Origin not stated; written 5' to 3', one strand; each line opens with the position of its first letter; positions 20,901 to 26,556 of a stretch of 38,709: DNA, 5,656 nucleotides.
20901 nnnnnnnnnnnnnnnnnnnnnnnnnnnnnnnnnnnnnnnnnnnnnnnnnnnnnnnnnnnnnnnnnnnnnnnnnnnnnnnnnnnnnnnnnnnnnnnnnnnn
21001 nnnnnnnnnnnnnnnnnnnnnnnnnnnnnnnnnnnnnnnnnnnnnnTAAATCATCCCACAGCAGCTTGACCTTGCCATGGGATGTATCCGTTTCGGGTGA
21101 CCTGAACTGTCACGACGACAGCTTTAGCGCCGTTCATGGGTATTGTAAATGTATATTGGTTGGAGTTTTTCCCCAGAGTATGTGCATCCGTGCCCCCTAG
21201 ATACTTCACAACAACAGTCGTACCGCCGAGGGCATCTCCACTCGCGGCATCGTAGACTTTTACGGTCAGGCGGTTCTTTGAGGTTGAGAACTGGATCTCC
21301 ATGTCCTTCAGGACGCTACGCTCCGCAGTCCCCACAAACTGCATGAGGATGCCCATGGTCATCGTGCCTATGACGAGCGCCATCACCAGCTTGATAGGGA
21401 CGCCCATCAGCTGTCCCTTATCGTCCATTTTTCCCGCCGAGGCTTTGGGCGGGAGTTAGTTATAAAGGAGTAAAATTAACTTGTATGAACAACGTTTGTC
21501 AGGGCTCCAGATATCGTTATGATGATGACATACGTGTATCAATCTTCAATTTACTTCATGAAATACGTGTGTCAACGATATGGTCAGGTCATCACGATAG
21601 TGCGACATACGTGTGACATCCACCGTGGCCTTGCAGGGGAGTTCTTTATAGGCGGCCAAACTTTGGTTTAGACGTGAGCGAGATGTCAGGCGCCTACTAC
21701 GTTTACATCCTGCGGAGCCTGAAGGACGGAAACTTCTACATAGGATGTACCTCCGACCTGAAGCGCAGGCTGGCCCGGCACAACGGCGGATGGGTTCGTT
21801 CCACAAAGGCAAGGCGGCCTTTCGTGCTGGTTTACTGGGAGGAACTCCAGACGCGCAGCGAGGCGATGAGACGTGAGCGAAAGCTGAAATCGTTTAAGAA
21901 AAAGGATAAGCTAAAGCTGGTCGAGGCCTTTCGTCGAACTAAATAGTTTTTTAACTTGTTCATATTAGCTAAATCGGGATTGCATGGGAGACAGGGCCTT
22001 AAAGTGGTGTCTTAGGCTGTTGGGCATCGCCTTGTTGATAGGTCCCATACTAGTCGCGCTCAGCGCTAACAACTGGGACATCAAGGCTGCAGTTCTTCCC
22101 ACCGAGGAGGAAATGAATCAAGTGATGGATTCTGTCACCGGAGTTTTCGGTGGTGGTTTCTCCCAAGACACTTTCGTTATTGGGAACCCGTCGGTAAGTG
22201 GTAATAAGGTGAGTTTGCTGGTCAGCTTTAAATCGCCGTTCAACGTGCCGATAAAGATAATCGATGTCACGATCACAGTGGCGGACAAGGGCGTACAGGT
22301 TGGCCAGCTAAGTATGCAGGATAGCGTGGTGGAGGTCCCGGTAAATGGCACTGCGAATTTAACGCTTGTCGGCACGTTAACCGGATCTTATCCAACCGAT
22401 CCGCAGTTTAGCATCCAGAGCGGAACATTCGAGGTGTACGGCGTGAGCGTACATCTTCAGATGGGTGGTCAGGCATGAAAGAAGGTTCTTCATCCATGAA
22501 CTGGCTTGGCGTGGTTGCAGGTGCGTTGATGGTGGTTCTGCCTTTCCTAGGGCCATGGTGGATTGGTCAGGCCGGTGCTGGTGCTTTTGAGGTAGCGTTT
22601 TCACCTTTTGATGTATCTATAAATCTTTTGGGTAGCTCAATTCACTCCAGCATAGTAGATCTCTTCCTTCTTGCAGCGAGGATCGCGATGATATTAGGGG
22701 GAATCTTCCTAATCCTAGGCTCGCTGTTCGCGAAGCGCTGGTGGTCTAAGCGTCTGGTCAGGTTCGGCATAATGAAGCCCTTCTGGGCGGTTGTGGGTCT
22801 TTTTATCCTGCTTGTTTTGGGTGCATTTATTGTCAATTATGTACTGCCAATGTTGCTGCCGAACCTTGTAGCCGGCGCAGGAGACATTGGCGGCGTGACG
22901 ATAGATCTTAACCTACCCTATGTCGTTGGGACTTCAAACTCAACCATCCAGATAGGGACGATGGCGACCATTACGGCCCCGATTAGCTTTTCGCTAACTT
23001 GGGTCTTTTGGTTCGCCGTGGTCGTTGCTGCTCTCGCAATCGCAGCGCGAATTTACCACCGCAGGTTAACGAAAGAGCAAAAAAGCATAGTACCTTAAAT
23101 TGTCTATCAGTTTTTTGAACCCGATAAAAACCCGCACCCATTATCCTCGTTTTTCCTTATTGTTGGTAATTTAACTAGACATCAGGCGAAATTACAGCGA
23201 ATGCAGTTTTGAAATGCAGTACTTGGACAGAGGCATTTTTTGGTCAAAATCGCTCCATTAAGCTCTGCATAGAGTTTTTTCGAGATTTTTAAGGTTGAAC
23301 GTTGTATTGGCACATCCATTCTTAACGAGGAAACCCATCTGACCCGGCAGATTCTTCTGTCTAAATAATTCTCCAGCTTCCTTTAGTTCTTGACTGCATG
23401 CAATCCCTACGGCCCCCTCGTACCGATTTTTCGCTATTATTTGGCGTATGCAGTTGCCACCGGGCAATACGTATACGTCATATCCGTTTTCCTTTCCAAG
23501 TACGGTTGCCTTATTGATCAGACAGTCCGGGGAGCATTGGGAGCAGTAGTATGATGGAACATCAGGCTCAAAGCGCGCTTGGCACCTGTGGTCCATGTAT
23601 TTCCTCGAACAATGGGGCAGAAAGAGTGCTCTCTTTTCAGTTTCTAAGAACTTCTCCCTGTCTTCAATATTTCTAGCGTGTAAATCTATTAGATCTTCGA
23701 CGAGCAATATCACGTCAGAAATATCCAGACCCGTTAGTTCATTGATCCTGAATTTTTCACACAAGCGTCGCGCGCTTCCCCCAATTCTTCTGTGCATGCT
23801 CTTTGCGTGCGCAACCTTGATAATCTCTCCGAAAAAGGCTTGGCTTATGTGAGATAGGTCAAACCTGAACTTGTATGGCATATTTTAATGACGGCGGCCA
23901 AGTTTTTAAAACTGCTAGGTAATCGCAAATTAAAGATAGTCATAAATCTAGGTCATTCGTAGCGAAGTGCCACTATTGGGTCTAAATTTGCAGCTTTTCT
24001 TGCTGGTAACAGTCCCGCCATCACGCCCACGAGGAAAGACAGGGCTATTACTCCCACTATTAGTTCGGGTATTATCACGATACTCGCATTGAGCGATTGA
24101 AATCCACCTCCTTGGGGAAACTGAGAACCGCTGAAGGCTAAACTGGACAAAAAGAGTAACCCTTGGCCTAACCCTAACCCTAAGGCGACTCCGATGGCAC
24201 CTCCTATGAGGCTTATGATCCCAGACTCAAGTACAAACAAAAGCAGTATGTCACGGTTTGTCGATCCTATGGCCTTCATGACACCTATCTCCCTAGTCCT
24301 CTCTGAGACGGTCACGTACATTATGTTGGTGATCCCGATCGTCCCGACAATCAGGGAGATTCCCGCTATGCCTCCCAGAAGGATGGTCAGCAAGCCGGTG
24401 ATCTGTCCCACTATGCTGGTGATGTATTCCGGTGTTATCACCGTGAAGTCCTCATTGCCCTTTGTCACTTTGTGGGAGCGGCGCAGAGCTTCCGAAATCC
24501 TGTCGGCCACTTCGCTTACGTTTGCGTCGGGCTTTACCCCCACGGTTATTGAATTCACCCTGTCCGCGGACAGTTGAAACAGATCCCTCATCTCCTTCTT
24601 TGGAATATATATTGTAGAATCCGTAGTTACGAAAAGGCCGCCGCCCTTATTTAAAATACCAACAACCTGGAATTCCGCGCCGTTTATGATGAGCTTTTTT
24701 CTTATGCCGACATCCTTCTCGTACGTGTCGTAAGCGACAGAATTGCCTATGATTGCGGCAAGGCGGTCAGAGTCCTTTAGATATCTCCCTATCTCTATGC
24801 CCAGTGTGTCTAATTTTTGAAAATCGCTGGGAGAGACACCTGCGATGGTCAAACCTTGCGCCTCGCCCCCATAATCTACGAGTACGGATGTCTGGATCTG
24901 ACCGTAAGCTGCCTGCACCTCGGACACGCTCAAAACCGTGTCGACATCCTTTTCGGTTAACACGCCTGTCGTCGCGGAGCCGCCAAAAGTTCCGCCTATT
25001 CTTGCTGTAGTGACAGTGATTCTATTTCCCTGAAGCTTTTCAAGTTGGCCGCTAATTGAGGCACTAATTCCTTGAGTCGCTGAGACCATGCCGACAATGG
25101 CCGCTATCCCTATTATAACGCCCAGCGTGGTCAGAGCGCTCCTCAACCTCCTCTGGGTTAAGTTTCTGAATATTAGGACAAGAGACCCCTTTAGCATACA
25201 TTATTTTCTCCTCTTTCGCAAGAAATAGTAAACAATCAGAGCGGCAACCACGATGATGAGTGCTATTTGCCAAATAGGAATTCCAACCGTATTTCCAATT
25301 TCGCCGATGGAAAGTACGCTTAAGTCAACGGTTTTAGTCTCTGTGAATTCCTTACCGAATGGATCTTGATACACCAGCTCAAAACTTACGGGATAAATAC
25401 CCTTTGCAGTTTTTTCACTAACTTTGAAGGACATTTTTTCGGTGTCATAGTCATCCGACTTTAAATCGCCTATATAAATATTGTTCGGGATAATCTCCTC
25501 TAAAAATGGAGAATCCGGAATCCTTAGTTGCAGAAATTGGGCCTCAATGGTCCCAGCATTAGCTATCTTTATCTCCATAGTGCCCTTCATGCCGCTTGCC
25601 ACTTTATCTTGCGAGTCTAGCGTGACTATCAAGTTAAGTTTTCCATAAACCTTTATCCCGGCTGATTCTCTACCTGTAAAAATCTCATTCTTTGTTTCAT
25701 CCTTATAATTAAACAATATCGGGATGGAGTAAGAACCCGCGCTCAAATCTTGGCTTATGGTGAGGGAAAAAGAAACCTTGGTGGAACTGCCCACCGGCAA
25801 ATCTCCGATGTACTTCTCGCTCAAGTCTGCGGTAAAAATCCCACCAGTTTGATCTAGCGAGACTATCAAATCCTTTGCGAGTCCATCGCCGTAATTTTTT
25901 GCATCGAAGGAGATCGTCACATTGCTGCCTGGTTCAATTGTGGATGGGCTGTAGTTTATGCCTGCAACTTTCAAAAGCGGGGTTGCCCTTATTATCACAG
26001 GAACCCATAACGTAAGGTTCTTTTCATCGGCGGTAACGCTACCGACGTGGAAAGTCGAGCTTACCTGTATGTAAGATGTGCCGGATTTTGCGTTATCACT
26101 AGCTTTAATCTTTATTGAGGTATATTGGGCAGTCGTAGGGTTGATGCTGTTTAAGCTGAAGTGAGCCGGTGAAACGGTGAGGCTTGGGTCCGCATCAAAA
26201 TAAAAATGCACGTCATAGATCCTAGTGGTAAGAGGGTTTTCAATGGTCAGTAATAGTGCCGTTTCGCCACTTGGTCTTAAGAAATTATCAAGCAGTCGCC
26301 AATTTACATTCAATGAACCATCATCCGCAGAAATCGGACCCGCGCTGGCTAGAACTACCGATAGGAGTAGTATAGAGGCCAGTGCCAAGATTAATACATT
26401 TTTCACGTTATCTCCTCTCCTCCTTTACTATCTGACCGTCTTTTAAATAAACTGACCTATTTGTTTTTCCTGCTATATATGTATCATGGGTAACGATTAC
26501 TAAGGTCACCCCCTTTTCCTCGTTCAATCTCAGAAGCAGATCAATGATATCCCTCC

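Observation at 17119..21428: Six-gene, tightly coupled operon in which every product starts with a pilin-like hydrophobic helix, with no assembly machinery nearby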

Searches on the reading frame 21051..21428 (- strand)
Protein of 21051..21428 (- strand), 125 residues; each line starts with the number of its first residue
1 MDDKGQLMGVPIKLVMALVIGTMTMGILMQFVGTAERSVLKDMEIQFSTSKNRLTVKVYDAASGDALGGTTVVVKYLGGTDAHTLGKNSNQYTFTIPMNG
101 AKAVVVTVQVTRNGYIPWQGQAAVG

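Call 6: search_protein_families(library=pfam, proteins=[window:21051-21428:-], max_evalue=1)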
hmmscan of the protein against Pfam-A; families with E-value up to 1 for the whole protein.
window:21051-21428:- (125 aa): 0 families

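Call 7: search_protein_families(library=ncbifam, proteins=[window:21051-21428:-], max_evalue=1)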
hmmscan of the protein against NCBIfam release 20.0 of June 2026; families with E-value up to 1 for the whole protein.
window:21051-21428:- (125 aa): 1 family
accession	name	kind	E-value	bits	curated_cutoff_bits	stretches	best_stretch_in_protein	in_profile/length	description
NF033510.3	Ca_tandemer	repeat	0.12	12.8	50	1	63-108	36-88/96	Ca2+-stabilized repeat-containing adhesin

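Call 66: find_homologous_proteins(query=A3, max_evalue=0.01)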
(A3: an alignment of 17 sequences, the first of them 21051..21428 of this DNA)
Query A3 (17 sequences) (125 aa, profile of the alignment): 187 proteins with E <= 0.01 among 1222 candidates; the best 120 are listed.
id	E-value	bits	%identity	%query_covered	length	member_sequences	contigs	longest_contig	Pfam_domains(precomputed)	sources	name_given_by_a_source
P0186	2.6e-69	249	82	100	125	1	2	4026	-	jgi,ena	jgi:hypothetical protein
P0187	4.7e-69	248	82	100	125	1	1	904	-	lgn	-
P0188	1.4e-68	247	82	100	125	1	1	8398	-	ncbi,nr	ncbi:MAG: hypothetical protein QMD95_04345 [Candidatus Hodarchaeaceae archaeon]|nr:hypothetical prot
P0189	1.6e-68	246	82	100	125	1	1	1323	-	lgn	-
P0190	2.4e-68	246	82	100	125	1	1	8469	-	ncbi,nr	ncbi:MAG: hypothetical protein QMD00_04005 [Hadesarchaea archaeon]|nr:hypothetical protein [Hadesarc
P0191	2.8e-68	246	81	100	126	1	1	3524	-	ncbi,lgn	-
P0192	3.0e-68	245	81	100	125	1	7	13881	-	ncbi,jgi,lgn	-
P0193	4.8e-68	245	82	100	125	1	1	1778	-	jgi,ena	-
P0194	6.6e-68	244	80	100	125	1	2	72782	-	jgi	jgi:hypothetical protein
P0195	8.5e-68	244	80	100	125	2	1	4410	-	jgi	jgi:hypothetical protein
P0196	9.3e-68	244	76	100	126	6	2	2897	-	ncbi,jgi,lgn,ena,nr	ncbi:MAG TPA: hypothetical protein ENF64_02255 [Hadesarchaea archaeon]|nr:hypothetical protein [Hade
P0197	1.4e-67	243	79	100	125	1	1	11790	-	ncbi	-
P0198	1.5e-67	243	80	100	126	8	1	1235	-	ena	-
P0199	1.8e-67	243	80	100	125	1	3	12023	-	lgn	-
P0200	2.4e-67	243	80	100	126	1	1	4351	-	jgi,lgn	-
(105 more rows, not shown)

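Call 75: search_solved_structures(query=A7, max_evalue=10)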
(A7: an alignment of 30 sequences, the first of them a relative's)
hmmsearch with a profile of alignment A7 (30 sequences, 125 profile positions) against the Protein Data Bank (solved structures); distinct sequences matched with E-value up to 10: 6.
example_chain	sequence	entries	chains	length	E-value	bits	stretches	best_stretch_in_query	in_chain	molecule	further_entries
7dm0_A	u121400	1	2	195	0.0026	21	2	63-101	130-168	Biofilm-associated surface protein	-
6m3a_A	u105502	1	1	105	0.53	13.5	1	63-101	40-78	Biofilm-associated surface protein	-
6ydw_BC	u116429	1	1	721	1.3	12.2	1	34-98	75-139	Elongation factor G, mitochondrial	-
6ydp_BC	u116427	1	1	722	1.3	12.2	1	34-98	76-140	Elongation factor G, mitochondrial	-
6vlz_v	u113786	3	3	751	1.4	12.1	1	34-98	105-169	Elongation factor G, mitochondrial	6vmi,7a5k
1d2p_A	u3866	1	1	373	6.9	9.9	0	65-89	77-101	COLLAGEN ADHESIN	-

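Call 77: predict_structure(alignment_id=A7)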
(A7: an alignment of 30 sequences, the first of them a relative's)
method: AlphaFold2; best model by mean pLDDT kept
length: 125 residues; sequences in the alignment: 30
mean_pLDDT: 83.6   pTM: 0.59
mean pLDDT of the five models: 83.6, 80.9, 80.7, 80.5, 79.7
residues with pLDDT >= 90: 44; 70-90: 62; 50-70: 13; < 50: 6
segments of 3 or more residues with pLDDT < 50: 1-6
pLDDT, mean of each block of 10 residues (from residue 1): 51 86 85 63 90 92 88 91 90 88 89 90 86
secondary structure, 60 per line:
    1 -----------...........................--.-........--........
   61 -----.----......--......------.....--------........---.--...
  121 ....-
elements in order: H12-38 E43-50 E53-60 E71-76 E79-84 E91-95 E104-111 E118-124

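Call 80: fold_search(model_id=the predicted structure, library=pdb)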
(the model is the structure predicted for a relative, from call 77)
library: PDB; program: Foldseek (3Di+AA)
matches with E <= 10: 1656; with E <= 0.001: 1
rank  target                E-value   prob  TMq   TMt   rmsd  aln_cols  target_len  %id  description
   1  9eq7_J                9.6e-04  1.00  0.47  0.35   8.2       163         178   13  Halobacterium salinarum archaellum filament (released 2024-07-17)
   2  9eq7_A                1.2e-03  1.00  0.48  0.35   8.1       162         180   13  Halobacterium salinarum archaellum filament (released 2024-07-17)
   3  5dft_B                1.3e-03  1.00  0.36  0.46   5.2        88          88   22  Structure of the Eleventh Type III Domain from Human Fibronectin (released 2016-09-14)
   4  9eq7_L                1.7e-03  1.00  0.46  0.34   8.2       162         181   13  Halobacterium salinarum archaellum filament (released 2024-07-17)
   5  3teu                  2.3e-03  1.00  0.46  0.56   3.9        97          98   18  Crystal structure of fibcon (released 2012-05-16)
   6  5dft_A                2.5e-03  1.00  0.36  0.45   5.1        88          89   22  Structure of the Eleventh Type III Domain from Human Fibronectin (released 2016-09-14)
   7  4lpt_E                2.8e-03  1.00  0.50  0.62   3.9       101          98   12  Crystal structure of monomeric TENCON variant P54CR4-31 (released 2014-01-29)
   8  3b83_H                3.1e-03  1.00  0.50  0.63   3.7        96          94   14  Computer-Based Redesign of a beta Sandwich Protein Suggests that Extensive Negative Design Is Not Required for De Novo (released 2008-11-04)
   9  8pmu                  3.1e-03  1.00  0.45  0.20   3.9        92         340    8  Crystal structure of the HC7 apo form (released 2024-03-06)
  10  4gh7_D                3.3e-03  1.00  0.44  0.22   4.1        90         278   16  Crystal structure of Anticalin N7A in complex with oncofetal fibronectin fragment Fn7B8 (released 2012-12-26)
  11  6xay_A                3.5e-03  1.00  0.43  0.23   4.6        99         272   18  Structure of a fragment of human fibronectin containing the 10th, 11th and 12th type III domains (released 2021-06-09)
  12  1wfo_MODEL_1_A        3.5e-03  1.00  0.42  0.40   4.6        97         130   12  The eighth FN3 domain of human sidekick-2 (released 2005-06-07)
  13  5x83_C                3.7e-03  1.00  0.43  0.53   4.3        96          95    9  Structure of DCC FN456 domains (released 2017-09-06)
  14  9eq7_B                3.7e-03  1.00  0.47  0.35   8.3       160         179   13  Halobacterium salinarum archaellum filament (released 2024-07-17)
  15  9eq7_E                3.9e-03  1.00  0.48  0.36   7.9       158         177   13  Halobacterium salinarum archaellum filament (released 2024-07-17)
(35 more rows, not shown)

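Call 85: search_protein_families(library=pfam, alignment_id=A7, max_evalue=1)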
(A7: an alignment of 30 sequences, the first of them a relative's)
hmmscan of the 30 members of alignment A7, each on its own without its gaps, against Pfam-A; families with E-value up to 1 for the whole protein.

A. member 1, P0210 (125 aa): 0 families

B. families by the number of members that match (of 30 scanned): 28 families (the first 25 are shown)
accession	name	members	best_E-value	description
PF13620.12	CarboxypepD_reg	18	1.9e-06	Carboxypeptidase regulatory-like domain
PF13715.12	CarbopepD_reg_2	11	0.0022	CarboxypepD_reg-like domain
PF02369.22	Big_1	10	0.00021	Bacterial Ig-like domain (group 1)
PF24107.1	DUF7382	4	0.025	Domain of unknown function (DUF7382)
PF09899.14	DUF2126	4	0.034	Putative amidoligase enzyme (DUF2126)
PF23810.1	DUF7182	4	0.062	Family of unknown function (DUF7182)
PF09134.16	Invasin_D3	3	0.00023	Invasin, domain 3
PF17481.7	Phage_sheath_domII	3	0.079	Phage tail sheath protein beta-sandwich domain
PF01833.30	TIG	2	0.025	IPT/TIG domain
PF18630.7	Peptidase_M60_C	2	0.026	Peptidase M60 C-terminal domain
PF23374.1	Fn3_arc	2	0.028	Archaeal fibronectin-III type-like domain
PF17802.7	SpaA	2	0.035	Prealbumin-like fold domain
PF10577.15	FAM171A1-2-B_N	2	0.054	FAM171A1/A2/B, N-terminal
PF03168.19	LEA_2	2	0.079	Late embryogenesis abundant protein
PF05101.18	VirB3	2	0.17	Type IV secretory pathway, VirB3-like protein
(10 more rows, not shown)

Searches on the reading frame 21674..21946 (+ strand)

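Call 9: search_protein_families(library=pfam, proteins=[window:21674-21946:+], max_evalue=0.001)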
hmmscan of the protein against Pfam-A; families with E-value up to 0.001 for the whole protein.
window:21674-21946:+ (90 aa): 2 families
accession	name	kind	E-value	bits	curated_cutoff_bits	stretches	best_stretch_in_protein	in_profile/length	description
PF01541.30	GIY-YIG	-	5e-18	65.6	22.6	1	8-78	2-75/78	GIY-YIG catalytic domain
PF10544.15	T5orf172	-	7.5e-06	26.8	20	1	9-73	2-65/101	T5orf172 domain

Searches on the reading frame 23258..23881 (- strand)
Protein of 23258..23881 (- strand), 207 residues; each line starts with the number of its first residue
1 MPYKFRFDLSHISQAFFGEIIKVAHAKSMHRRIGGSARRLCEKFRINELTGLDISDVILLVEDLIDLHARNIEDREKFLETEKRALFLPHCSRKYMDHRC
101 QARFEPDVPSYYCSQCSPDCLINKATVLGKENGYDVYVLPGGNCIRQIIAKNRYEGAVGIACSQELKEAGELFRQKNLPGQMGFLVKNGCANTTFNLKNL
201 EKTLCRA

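Call 9: search_protein_families(library=pfam, proteins=[window:23258-23881:-], max_evalue=0.001)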
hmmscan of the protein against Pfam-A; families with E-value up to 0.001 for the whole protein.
window:23258-23881:- (207 aa): 1 family
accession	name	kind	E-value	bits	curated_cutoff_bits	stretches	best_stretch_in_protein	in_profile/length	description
PF01976.22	DUF116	-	7.1e-28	97.5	25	1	64-203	21-154/155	Protein of unknown function DUF116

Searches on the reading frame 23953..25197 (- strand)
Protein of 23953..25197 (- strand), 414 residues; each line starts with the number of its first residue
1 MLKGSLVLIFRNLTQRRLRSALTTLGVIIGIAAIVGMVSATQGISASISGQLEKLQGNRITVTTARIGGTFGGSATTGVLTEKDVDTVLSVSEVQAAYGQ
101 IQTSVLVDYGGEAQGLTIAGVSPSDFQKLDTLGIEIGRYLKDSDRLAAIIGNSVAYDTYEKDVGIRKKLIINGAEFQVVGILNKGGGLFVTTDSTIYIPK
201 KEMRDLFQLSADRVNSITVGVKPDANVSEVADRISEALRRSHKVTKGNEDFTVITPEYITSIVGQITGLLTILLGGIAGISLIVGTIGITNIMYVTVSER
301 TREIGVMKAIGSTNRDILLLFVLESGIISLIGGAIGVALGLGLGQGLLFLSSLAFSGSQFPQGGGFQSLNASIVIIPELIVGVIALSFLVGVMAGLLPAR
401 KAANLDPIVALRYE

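Call 9: search_protein_families(library=pfam, proteins=[window:23953-25197:-], max_evalue=0.001)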
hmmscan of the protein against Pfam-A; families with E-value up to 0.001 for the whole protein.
window:23953-25197:- (414 aa): 2 families
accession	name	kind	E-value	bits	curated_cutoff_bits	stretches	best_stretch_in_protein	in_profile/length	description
PF12704.14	MacB_PCD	-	4.4e-29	102.7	27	1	20-236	1-206/207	MacB-like periplasmic core domain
PF02687.27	FtsX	-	6.6e-19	68.6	25.5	1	277-407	3-120/120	FtsX-like permease C-terminal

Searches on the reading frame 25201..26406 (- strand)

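Call 9: search_protein_families(library=pfam, proteins=[window:25201-26406:-], max_evalue=0.001)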
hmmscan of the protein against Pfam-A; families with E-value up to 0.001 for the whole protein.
window:25201-26406:- (401 aa): 4 families
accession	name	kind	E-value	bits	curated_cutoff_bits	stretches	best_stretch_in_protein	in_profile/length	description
PF07705.17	CARDB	-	2.2e-08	34.7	22.7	1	145-228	4-79/101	CARDB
PF10633.15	NPCBM_assoc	-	3.8e-07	30.6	24.4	0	157-228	1-71/78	NPCBM-associated, NEW3 domain of alpha-galactosidase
PF23619.1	Ig_VWA7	-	7.5e-05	23.4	27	0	153-225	8-76/104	VWA7 Ig-like domain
PF22544.2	HYDIN_VesB_CFA65-like_Ig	-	0.00076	20.1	25.5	0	155-239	13-90/100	HYDIN/CFA65/VesB-like, Ig-like domain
